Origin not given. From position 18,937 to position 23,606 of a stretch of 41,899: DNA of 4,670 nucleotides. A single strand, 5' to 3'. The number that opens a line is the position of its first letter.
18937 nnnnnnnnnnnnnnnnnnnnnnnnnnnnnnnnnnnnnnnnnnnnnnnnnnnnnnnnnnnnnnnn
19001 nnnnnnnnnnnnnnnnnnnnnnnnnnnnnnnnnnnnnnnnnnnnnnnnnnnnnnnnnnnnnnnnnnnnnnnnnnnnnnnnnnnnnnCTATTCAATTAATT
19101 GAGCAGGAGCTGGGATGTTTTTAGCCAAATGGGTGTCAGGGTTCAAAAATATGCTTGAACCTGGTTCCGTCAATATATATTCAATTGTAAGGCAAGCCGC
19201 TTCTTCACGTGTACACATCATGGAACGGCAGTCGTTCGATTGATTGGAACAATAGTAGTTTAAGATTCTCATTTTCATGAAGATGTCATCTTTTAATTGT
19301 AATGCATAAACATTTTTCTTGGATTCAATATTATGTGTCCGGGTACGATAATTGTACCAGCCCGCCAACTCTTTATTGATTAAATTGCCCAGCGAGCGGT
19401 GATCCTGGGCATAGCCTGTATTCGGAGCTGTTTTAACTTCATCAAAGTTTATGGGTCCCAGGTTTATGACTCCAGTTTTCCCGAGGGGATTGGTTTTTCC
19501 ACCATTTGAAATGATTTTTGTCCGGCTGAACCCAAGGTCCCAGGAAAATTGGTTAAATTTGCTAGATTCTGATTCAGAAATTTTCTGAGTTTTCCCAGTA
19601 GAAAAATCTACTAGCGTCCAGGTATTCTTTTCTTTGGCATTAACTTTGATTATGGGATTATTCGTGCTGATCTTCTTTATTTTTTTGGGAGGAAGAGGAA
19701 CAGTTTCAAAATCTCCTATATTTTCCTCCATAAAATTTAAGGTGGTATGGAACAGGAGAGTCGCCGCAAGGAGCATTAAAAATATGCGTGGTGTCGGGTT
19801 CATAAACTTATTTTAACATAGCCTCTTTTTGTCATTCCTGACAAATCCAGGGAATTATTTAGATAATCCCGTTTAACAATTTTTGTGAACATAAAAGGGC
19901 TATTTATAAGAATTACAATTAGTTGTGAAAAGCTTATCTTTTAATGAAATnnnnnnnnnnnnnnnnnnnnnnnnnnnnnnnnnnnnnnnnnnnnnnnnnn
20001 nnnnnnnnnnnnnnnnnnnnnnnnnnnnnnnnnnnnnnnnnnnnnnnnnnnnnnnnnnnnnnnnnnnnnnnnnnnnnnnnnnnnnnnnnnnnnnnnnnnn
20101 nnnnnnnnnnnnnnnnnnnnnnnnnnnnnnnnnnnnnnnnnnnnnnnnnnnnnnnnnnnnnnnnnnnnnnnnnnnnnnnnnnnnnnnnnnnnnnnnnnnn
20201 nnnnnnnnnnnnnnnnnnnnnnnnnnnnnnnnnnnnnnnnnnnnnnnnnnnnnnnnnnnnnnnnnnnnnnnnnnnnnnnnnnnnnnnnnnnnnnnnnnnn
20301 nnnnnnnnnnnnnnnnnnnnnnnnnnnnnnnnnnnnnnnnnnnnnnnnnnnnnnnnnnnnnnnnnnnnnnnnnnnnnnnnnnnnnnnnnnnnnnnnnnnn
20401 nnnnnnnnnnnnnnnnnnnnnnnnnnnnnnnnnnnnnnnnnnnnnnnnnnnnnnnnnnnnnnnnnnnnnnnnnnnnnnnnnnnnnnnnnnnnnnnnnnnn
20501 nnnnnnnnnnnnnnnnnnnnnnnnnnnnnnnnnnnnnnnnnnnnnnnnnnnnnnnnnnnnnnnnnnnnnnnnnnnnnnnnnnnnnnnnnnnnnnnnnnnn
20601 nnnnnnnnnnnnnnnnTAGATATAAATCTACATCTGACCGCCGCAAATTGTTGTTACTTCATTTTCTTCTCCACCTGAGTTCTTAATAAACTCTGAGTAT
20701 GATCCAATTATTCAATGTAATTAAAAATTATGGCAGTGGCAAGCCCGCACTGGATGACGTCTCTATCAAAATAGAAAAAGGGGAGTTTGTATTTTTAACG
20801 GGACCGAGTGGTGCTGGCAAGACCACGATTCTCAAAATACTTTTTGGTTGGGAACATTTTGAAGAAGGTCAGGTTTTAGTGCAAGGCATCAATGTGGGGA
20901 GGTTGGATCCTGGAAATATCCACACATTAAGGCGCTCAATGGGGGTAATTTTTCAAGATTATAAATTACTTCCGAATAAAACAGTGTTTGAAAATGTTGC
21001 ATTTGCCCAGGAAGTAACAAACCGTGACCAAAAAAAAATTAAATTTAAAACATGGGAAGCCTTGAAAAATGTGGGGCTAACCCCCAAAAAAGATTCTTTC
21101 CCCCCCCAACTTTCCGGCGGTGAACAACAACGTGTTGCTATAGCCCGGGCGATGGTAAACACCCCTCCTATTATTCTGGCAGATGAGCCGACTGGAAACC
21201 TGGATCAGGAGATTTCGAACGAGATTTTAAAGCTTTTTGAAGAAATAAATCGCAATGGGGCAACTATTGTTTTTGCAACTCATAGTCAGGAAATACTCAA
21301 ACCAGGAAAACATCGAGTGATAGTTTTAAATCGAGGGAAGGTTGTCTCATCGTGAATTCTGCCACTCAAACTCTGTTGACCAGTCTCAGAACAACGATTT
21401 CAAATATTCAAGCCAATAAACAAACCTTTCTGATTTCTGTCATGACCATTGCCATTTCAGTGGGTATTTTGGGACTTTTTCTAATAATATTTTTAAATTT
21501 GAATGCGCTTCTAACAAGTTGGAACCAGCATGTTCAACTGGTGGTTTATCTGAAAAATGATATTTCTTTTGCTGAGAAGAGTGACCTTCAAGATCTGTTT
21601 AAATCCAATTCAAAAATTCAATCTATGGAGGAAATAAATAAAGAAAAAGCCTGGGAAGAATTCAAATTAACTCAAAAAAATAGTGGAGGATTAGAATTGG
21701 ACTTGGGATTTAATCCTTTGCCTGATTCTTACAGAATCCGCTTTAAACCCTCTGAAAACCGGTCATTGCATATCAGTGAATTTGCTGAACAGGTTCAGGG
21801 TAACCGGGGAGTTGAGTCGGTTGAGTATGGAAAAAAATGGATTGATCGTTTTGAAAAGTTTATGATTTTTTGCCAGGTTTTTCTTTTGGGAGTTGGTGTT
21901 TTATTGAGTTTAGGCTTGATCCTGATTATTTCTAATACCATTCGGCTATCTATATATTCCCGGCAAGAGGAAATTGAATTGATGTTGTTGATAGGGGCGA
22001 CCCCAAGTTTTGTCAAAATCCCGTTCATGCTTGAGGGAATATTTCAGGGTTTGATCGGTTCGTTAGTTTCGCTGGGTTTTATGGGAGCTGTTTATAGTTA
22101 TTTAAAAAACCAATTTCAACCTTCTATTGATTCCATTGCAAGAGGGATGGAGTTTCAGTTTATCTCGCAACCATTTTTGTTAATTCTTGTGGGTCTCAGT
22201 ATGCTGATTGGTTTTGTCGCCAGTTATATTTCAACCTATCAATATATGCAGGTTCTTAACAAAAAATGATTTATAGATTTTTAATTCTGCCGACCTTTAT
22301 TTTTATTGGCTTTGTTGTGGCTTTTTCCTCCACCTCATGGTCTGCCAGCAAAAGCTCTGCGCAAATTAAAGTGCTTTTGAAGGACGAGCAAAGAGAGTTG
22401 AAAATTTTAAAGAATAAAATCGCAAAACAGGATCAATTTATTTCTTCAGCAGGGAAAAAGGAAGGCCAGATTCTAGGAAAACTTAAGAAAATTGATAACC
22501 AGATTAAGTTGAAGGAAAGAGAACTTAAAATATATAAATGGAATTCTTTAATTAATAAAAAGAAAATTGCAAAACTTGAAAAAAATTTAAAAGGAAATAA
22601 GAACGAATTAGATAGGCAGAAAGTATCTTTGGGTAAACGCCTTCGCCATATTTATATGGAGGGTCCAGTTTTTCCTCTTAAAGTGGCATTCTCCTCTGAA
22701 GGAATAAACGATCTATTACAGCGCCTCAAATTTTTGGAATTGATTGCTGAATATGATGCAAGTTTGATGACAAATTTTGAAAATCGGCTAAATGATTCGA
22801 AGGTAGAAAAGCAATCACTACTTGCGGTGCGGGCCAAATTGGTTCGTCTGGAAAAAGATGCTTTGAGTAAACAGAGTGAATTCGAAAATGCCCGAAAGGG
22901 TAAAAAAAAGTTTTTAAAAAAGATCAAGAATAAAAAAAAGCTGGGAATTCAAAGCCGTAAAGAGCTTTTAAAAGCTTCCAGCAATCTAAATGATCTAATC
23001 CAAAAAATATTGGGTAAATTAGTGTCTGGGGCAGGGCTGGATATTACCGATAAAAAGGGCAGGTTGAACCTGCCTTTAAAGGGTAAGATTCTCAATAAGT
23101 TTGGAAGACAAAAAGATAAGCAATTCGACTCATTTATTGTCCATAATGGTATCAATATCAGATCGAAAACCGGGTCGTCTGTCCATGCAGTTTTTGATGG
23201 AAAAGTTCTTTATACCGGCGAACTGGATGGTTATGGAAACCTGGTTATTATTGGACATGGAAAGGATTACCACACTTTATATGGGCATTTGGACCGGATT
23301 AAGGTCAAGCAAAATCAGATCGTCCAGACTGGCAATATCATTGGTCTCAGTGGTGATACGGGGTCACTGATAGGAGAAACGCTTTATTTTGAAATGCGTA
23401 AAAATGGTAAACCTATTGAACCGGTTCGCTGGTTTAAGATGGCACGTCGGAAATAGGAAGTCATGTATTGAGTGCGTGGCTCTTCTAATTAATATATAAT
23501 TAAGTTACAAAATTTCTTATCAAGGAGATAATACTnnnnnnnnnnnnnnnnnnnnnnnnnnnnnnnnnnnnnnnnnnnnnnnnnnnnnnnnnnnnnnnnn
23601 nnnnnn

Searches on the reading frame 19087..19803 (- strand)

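Call 5: search_protein_families(library=pfam, proteins=[window:19087-19803:-], max_evalue=0.001)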
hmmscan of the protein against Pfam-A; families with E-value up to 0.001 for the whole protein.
window:19087-19803:- (238 aa): 1 family
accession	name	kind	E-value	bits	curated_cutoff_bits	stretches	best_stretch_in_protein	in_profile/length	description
PF14064.11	HmuY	-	1.6e-11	45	27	1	59-188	2-147/157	HmuY protein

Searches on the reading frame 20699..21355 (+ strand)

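Call 5: search_protein_families(library=pfam, proteins=[window:20699-21355:+], max_evalue=0.001)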
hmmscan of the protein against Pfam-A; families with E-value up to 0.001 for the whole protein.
window:20699-21355:+ (218 aa): 7 families
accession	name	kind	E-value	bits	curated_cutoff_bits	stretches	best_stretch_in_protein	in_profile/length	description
PF00005.33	ABC_tran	-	6e-36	124.5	25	1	18-165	1-136/137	ABC transporter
PF13304.12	AAA_21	-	2.4e-11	44.7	27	2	148-200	248-303/304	AAA domain, putative AbiEii toxin, Type IV TA system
PF02463.25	SMC_N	-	3.6e-06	27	40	1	28-205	24-207/220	RecF/RecN/SMC N terminal domain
PF20720.3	nSTAND3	-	4.1e-05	23.8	27.2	1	17-50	6-39/155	Novel STAND NTPase 3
PF13238.12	AAA_18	-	0.0002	22.2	29.4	0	31-51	1-19/128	AAA domain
PF13401.12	AAA_22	-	0.00032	21.4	27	1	28-70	5-33/130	AAA domain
PF13555.12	AAA_29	-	0.00068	19.8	27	0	19-45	13-39/61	P-loop containing region of AAA domain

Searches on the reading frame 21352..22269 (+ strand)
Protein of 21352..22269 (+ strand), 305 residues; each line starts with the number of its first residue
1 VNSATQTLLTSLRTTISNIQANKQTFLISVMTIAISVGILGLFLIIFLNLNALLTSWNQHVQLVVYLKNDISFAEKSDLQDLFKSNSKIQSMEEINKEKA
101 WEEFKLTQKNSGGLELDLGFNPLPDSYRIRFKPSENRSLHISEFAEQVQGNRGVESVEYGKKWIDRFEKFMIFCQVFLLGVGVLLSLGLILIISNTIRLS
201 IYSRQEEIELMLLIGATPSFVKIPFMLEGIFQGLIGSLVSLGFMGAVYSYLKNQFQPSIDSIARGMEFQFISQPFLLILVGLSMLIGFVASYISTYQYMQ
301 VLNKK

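Call 5: search_protein_families(library=pfam, proteins=[window:21352-22269:+], max_evalue=0.001)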
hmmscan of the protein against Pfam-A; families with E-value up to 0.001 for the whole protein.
window:21352-22269:+ (305 aa): 2 families
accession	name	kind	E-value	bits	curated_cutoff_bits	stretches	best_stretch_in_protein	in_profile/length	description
PF18075.7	FtsX_ECD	-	8.5e-15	55.6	23.5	1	61-157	1-96/96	FtsX extracellular domain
PF02687.27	FtsX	-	6.5e-11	42.8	25.5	1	181-299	3-116/120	FtsX-like permease C-terminal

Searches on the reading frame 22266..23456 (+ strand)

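Call 24: search_protein_families(library=pfam, proteins=[window:22266-23456:+], max_evalue=0.001)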
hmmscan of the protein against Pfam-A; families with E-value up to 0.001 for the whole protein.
window:22266-23456:+ (396 aa): 2 families
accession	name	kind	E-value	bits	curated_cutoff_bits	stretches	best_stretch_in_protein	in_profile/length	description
PF01551.29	Peptidase_M23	-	4.7e-30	104.1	28.7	1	292-386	2-96/96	Peptidase family M23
PF24568.1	CC_PcsB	-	6.9e-05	23.1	27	1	114-173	7-67/75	Peptidoglycan hydrolase PcsB, coiled-coil domain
